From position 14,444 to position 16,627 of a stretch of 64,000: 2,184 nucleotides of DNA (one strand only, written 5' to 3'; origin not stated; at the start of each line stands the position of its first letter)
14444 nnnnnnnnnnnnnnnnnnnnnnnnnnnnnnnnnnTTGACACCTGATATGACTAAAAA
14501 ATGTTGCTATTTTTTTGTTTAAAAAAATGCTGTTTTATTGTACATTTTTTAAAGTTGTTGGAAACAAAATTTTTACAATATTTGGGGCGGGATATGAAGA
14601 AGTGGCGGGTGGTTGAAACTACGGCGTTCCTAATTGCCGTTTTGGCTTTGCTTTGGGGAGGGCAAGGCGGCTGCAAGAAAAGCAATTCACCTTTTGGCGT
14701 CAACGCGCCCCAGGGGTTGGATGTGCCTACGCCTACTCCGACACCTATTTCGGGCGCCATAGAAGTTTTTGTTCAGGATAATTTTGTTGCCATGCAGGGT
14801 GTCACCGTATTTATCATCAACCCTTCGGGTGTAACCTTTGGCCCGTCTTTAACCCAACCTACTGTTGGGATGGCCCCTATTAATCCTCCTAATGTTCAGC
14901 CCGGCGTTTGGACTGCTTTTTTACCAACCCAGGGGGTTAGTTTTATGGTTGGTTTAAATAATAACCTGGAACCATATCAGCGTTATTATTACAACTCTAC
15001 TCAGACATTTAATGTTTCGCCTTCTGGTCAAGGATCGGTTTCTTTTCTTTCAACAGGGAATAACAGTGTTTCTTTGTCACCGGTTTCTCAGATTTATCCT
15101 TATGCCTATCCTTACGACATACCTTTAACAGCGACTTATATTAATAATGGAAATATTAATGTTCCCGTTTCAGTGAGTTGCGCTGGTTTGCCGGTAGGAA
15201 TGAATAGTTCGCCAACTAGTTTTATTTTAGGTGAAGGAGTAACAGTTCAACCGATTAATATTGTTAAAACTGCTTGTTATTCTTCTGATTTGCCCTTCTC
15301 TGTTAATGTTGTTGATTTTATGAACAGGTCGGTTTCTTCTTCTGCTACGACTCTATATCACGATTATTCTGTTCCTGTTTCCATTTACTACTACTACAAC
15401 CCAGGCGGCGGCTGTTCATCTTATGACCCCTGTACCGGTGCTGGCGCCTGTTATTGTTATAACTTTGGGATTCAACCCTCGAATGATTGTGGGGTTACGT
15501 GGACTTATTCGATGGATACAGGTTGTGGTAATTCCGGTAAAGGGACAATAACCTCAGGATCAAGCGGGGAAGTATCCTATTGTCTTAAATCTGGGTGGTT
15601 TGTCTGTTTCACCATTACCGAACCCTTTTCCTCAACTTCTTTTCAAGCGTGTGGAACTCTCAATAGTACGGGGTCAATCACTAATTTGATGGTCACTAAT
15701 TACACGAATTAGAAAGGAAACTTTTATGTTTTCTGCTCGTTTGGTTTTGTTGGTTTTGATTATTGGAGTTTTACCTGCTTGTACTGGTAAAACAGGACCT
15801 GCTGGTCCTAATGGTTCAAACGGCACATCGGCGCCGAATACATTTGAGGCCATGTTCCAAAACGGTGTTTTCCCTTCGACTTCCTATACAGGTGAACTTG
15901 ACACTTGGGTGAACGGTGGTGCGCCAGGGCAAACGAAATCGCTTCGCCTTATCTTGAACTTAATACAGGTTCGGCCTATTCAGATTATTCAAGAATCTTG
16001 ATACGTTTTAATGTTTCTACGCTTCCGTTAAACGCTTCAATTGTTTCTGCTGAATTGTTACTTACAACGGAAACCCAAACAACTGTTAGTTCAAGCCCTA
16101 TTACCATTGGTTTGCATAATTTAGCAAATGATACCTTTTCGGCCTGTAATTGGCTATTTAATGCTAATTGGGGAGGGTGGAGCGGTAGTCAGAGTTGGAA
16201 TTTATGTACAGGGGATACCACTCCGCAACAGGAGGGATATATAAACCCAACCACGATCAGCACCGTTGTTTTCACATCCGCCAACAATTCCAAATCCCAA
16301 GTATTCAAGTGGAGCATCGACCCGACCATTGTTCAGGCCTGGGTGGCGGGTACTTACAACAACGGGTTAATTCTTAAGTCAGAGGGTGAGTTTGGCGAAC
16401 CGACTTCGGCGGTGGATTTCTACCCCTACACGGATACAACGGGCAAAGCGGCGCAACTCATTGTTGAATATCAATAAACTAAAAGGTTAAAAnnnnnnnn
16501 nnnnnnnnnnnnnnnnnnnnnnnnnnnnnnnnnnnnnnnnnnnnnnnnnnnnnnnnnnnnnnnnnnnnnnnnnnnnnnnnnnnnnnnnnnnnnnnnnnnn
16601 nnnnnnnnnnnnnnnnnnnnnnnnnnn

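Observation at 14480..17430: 3 kb low-GC island of four co-directional small lipoprotein or secreted genes of unknown function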

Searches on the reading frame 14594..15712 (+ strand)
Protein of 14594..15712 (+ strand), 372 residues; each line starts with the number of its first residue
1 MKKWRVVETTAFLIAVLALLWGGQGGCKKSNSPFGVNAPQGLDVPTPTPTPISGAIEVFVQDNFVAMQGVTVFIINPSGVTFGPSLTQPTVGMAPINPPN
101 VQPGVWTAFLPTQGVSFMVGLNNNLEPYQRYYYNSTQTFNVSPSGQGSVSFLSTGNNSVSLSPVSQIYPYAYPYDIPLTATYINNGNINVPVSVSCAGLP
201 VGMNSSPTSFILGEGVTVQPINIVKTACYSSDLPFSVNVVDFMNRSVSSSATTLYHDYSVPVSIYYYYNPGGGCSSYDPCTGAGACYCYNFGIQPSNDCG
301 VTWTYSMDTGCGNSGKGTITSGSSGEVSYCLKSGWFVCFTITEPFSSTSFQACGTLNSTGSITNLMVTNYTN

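Call 5: search_protein_families(library=pfam, proteins=[window:14594-15712:+], max_evalue=0.1)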
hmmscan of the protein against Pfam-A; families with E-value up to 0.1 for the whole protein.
window:14594-15712:+ (372 aa): 1 family
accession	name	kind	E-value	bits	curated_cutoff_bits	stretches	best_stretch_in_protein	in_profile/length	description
PF05860.19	TPS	-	0.056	13.8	33.5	0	52-85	75-101/252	TPS secretion domain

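Call 6: search_protein_families(library=ncbifam, proteins=[window:14594-15712:+], max_evalue=0.1)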
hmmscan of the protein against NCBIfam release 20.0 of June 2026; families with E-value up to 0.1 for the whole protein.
window:14594-15712:+ (372 aa): 1 family
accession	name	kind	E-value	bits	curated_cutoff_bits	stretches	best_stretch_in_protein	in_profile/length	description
TIGR01901.1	adhes_NPXG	domain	0.0027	17.6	29.1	1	68-85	45-63/79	filamentous hemagglutinin N-terminal domain-containing protein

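Call 15: find_homologous_proteins(query=window:14594-15709:+, max_evalue=0.001)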
Query window:14594-15709:+ (372 aa): 6 proteins with E <= 0.001 among 6254 candidates.
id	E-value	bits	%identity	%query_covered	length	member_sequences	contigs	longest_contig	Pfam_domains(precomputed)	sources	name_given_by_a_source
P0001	4.2e-248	841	100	100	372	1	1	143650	-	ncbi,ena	-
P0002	1.1e-120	421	57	100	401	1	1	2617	-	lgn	-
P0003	8.3e-112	392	54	99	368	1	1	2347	-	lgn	-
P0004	5.1e-62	228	43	87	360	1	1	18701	-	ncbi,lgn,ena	-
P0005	2.8e-41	160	36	94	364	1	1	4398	-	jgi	jgi:hypothetical protein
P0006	4.4e-23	100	33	87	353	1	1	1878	-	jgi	jgi:hypothetical protein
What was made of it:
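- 14594..15712 (+): g1: lipoprotein-like protein (372 aa, 12 Cys). The lipid-anchor Cys27 is followed by a conserved tether (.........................) and then three beta-sandwich (Ig-like) domains. The last roughly 250 aa are hypervariable. Only 6 homologues were found among 5.8 billion proteins (call 15).
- The g1 family is very sparse in databases (call 15).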

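Call 16: find_encoding_contigs(protein=P0004, flank=10000, max_places=4)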
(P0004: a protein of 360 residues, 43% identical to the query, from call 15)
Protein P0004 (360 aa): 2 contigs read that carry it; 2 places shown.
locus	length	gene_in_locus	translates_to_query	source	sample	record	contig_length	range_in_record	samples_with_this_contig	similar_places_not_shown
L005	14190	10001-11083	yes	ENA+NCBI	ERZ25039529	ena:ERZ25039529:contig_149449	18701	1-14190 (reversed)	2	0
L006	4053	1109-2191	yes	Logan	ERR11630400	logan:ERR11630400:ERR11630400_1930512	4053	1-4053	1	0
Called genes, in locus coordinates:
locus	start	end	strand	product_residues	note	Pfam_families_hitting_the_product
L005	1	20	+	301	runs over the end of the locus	PF12760:Zn_ribbon_IS1595 (faint), PF12762:DDE_Tnp_IS1595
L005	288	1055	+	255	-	PF01026:TatD_DNase, PF04909:Amidohydro_2 (faint)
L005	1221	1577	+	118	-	-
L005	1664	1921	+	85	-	PF00381:PTS-HPr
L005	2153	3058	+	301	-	PF12760:Zn_ribbon_IS1595 (faint), PF12762:DDE_Tnp_IS1595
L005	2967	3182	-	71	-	-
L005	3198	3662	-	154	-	-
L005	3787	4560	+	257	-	PF02369:Big_1 (faint)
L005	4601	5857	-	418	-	PF00563:EAL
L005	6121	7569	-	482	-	PF09852:DUF2079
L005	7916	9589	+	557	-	PF01734:Patatin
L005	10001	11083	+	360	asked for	-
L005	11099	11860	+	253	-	-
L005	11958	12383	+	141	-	-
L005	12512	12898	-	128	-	PF01850:PIN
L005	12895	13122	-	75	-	PF02604:PhdYeFM_antitox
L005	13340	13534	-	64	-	-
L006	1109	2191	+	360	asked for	-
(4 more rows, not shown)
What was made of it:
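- In L005 a g1-g2 pair lies near IS1595 transposases and a PIN/PhdYeFM pair (call 16).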

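Call 17: find_encoding_contigs(protein=P0005, flank=10000, max_places=4)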
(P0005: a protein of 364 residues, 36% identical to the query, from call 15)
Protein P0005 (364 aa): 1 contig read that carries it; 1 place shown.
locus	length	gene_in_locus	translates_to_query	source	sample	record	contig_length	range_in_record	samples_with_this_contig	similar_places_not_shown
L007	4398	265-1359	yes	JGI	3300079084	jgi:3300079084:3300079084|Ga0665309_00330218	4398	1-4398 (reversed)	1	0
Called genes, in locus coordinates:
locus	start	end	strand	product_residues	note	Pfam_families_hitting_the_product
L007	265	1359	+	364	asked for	-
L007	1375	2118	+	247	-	-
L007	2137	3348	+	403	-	-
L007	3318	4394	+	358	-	PF07719:TPR_2 (faint), PF13428:TPR_14 (faint)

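Call 18: find_encoding_contigs(protein=P0002, flank=10000, max_places=4)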
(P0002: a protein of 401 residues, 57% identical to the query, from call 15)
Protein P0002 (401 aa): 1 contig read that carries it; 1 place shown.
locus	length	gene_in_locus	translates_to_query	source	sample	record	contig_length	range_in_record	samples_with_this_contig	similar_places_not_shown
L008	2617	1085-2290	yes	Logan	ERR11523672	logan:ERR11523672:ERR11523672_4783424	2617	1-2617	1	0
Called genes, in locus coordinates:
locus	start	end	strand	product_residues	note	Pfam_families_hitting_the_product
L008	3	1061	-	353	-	?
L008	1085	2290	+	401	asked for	-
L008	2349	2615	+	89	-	?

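Call 39: find_homologous_proteins(query=A3, max_evalue=0.001)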
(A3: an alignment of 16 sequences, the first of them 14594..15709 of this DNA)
Query A3 (16 sequences) (372 aa, profile of the alignment): 5 proteins with E <= 0.001 among 8000 candidates.
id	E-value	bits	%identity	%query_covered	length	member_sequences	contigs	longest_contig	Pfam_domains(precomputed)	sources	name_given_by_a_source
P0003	3.0e-134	466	54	99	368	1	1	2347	-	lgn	-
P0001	3.7e-133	462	100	100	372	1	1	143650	-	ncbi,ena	-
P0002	9.6e-123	428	57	100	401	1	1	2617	-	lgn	-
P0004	1.6e-116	407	43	87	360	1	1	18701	-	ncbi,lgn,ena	-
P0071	1.4e-76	276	26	52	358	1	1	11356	-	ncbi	-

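Call 45: search_protein_families(library=padloc, proteins=[window:14594-15712:+], max_evalue=0.1)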
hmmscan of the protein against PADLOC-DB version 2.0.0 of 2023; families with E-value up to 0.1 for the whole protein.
window:14594-15712:+ (372 aa): 0 families

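Call 46: search_protein_families(library=phrogs, proteins=[window:14594-15712:+], max_evalue=0.1)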
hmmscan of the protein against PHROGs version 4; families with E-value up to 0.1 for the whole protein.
window:14594-15712:+ (372 aa): 0 families

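Call 51: predict_structure(alignment_id=A4)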
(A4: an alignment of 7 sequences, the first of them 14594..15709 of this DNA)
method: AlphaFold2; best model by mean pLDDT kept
length: 372 residues; sequences in the alignment: 7
mean_pLDDT: 75.1   pTM: 0.53
mean pLDDT of the five models: 75.1, 72.6, 70.5, 62.8, 61.2
residues with pLDDT >= 90: 50; 70-90: 221; 50-70: 61; < 50: 40
segments of 3 or more residues with pLDDT < 50: 1-5, 21-49
pLDDT, mean of each block of 10 residues (from residue 1): 49 59 33 35 40 76 85 93 88 86 92 85 79 90 88 74 83 88 76 81 86 76 87 81 70 83 78 55 66 80 84 79 72 84 75 83 64 47
secondary structure, 60 per line:
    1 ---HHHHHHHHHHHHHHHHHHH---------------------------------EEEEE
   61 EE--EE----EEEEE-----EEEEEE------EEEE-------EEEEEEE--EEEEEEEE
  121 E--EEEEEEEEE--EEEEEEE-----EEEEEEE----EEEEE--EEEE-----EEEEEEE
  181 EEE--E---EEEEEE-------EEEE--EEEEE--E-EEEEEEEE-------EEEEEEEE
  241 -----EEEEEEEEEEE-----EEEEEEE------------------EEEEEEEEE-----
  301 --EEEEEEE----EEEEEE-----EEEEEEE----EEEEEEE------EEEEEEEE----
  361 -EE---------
elements in order: H4-22 E56-62 E71-75 E81-86 E93-96 E104-110 E113-121 E124-132 E135-141 E147-153 E158-162 E165-168 E174-183 E190-195 E203-206 E209-213 E218-225 E233-240 E246-256 E262-268 E287-295 E303-309 E314-319 E325-331 E336-342 E349-356

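Call 57: fold_search(model_id=the predicted structure, library=pdb)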
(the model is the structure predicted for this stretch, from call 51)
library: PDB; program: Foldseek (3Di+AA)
matches with E <= 10: 1856; with E <= 0.001: 187
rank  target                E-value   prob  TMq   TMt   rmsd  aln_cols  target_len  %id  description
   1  9ijj_C                7.7e-08  1.00  0.25  0.11  17.5       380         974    8  In situ structure of the central apparatus in mouse sperm axoneme. (released 2025-06-04)
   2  9ijj_h                8.1e-08  1.00  0.23  0.08  16.7       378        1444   12  In situ structure of the central apparatus in mouse sperm axoneme. (released 2025-06-04)
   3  7sqc_F0               9.0e-08  1.00  0.29  0.33  13.8       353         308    9  Ciliary C1 central pair apparatus isolated from Chlamydomonas reinhardtii (released 2022-04-13)
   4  7sqc_F1               4.1e-07  1.00  0.29  0.24  12.7       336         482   10  Ciliary C1 central pair apparatus isolated from Chlamydomonas reinhardtii (released 2022-04-13)
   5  7som_D                4.8e-07  1.00  0.27  0.09  13.5       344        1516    9  Ciliary C2 central pair apparatus isolated from Chlamydomonas reinhardtii (released 2022-04-13)
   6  9ijj_O                1.7e-06  1.00  0.32  0.12  14.2       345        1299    7  In situ structure of the central apparatus in mouse sperm axoneme. (released 2025-06-04)
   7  9ijj_4I               3.0e-06  1.00  0.27  0.05  15.9       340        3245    9  In situ structure of the central apparatus in mouse sperm axoneme. (released 2025-06-04)
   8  8cml_E                3.4e-06  1.00  0.22  0.14  24.3       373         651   12  Cryo-EM structure of complement C5 in complex with nanobodies UNbC5-1 and UNbC5-2 (released 2023-09-27)
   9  7sqc_2B               3.6e-06  1.00  0.25  0.14  26.0       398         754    9  Ciliary C1 central pair apparatus isolated from Chlamydomonas reinhardtii (released 2022-04-13)
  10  8wa2_C                4.2e-06  1.00  0.31  0.10  21.9       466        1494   10  cryo-EM structure of native mastigonemes isolated from Chlamydomonas reinhardtii at 3.0 angstrom resolution (released 2024-04-10)
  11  7sqc_T0               4.2e-06  1.00  0.23  0.17  15.0       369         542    7  Ciliary C1 central pair apparatus isolated from Chlamydomonas reinhardtii (released 2022-04-13)
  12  7sqc_2A               4.4e-06  1.00  0.32  0.18  14.1       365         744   10  Ciliary C1 central pair apparatus isolated from Chlamydomonas reinhardtii (released 2022-04-13)
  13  8jp0                  4.6e-06  1.00  0.23  0.14   9.9       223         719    8  structure of human sodium-calciumexchanger NCX1 (released 2024-01-03)
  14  9rm3_A                4.6e-06  1.00  0.25  0.29  14.8       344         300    8  Crystal structure of human CD22 Ig domains 1-3 in complex with modified sialoside 17 (released 2026-01-28)
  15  8eok_G                5.2e-06  1.00  0.21  0.13  19.2       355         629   12  Structure of the C3bB proconvertase in complex with lufaxin and factor Xa (released 2023-08-30)
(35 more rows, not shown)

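Call 77: search_solved_structures(query=A3, max_evalue=10)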
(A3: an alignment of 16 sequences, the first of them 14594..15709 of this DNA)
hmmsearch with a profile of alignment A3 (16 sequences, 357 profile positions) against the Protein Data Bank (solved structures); distinct sequences matched with E-value up to 10: 1.
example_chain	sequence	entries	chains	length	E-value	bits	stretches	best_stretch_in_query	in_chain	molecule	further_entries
4umg_A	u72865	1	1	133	0.14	14.4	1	62-114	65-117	PROTEIN LIN-41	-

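Call 85: find_encoding_contigs(protein=P0003, flank=5000, max_places=3)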
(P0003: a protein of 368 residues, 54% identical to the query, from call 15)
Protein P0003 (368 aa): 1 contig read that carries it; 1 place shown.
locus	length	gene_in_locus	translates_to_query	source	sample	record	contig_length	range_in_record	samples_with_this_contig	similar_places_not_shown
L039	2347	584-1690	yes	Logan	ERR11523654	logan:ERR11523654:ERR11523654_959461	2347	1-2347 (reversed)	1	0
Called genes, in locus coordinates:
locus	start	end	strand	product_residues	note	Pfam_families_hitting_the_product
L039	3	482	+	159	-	?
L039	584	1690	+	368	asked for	-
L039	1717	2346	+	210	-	?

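Call 98: fold_search(model_id=the predicted structure, library=viral)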
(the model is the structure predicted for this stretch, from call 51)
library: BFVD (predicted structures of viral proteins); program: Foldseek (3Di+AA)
matches with E <= 10: 988; with E <= 0.001: 128
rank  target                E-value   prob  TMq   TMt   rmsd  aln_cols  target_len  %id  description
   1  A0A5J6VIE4            8.3e-08  1.00  0.25  0.10  22.9       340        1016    9  Uncharacterized protein [Megaviridae environmental sample]
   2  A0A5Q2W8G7            1.7e-07  1.00  0.27  0.15  15.2       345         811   12  (no name in the UniProt tables at hand)
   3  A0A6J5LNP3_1          1.7e-07  1.00  0.19  0.07  27.3       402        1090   12  Tip attachment protein J central straight fiber domain-containing protein [uncultured Caudovirales phage]
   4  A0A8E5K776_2          1.8e-07  1.00  0.32  0.14  13.4       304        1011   13  (no name in the UniProt tables at hand)
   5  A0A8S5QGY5            2.0e-07  1.00  0.26  0.28  15.7       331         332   10  BACON domain-containing protein [Myoviridae sp. ctgpD8]
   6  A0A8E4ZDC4            2.0e-07  1.00  0.22  0.14  21.2       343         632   12  BACON domain-containing protein [Polaribacter phage Leef_1]
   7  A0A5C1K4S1            2.6e-07  1.00  0.26  0.15  15.4       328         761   12  (no name in the UniProt tables at hand)
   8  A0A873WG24            6.1e-07  1.00  0.28  0.22  25.5       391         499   10  Major tail protein [Providencia phage Kokobel1]
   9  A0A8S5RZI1            8.4e-07  1.00  0.21  0.24  19.1       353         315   11  Binding domain, N-terminal [Myoviridae sp. ctNQV2]
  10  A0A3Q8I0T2            1.2e-06  1.00  0.24  0.32  14.9       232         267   12  (no name in the UniProt tables at hand)
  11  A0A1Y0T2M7            1.9e-06  1.00  0.22  0.10  25.1       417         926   10  Glycoside hydrolase family 5 domain-containing protein [Pseudomonas phage Skulduggery]
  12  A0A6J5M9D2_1          2.4e-06  1.00  0.18  0.10  18.5       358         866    8  Uncharacterized protein [uncultured Caudovirales phage]
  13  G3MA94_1              2.8e-06  1.00  0.21  0.09  25.1       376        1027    9  Gp353 [Bacillus phage G]
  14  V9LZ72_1              3.1e-06  1.00  0.25  0.10  14.7       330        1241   11  Uncharacterized protein [Vibrio phage VP4B]
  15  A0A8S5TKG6            3.3e-06  1.00  0.19  0.18  19.9       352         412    9  Uncharacterized protein [CrAss-like virus sp. ctyM420]
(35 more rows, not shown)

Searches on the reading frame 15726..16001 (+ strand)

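Call 5: search_protein_families(library=pfam, proteins=[window:15726-16001:+], max_evalue=0.1)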
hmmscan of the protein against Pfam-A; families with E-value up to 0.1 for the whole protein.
window:15726-16001:+ (91 aa): 0 families

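Call 6: search_protein_families(library=ncbifam, proteins=[window:15726-16001:+], max_evalue=0.1)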
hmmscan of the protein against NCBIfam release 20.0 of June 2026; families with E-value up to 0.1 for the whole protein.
window:15726-16001:+ (91 aa): 1 family
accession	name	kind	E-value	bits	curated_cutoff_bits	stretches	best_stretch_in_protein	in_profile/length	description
NF058595.1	invert_tail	domain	0.056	13.8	37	1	6-36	59-88/113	lipo-invert putative C-terminal anchoring domain-containing protein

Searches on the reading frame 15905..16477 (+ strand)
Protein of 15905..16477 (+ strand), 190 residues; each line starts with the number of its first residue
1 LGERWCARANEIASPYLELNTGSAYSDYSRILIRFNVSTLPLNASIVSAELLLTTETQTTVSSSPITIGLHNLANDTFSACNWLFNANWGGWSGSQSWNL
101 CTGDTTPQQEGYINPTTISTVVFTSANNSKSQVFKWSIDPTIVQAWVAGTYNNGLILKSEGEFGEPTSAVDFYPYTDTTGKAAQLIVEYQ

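Call 5: search_protein_families(library=pfam, proteins=[window:15905-16477:+], max_evalue=0.1)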
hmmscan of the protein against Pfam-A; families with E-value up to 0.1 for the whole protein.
window:15905-16477:+ (190 aa): 2 families
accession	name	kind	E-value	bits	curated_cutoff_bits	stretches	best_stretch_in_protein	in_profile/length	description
PF15672.10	Mucin15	-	0.074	13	27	1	26-79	87-140/315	Cell-membrane associated Mucin15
PF00688.24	TGFb_propeptide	-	0.085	12.9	25.8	0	30-71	109-153/242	TGF-beta propeptide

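Call 6: search_protein_families(library=ncbifam, proteins=[window:15905-16477:+], max_evalue=0.1)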
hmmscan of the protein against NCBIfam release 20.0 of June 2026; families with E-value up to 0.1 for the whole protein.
window:15905-16477:+ (190 aa): 1 family
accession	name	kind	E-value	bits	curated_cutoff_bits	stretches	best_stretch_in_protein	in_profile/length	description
NF033679.1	DNRLRE_dom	domain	4.9e-12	46.2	34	1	15-174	18-150/164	DNRLRE domain-containing protein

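Call 45: search_protein_families(library=padloc, proteins=[window:15905-16477:+], max_evalue=0.1)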
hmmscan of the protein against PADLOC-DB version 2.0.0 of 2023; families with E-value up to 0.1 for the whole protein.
window:15905-16477:+ (190 aa): 0 families

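Call 46: search_protein_families(library=phrogs, proteins=[window:15905-16477:+], max_evalue=0.1)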
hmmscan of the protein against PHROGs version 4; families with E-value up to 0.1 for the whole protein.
window:15905-16477:+ (190 aa): 1 family
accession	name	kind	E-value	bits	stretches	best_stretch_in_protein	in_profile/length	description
phrog_20528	-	unknown function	0.0045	17.4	1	32-100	42-111/215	-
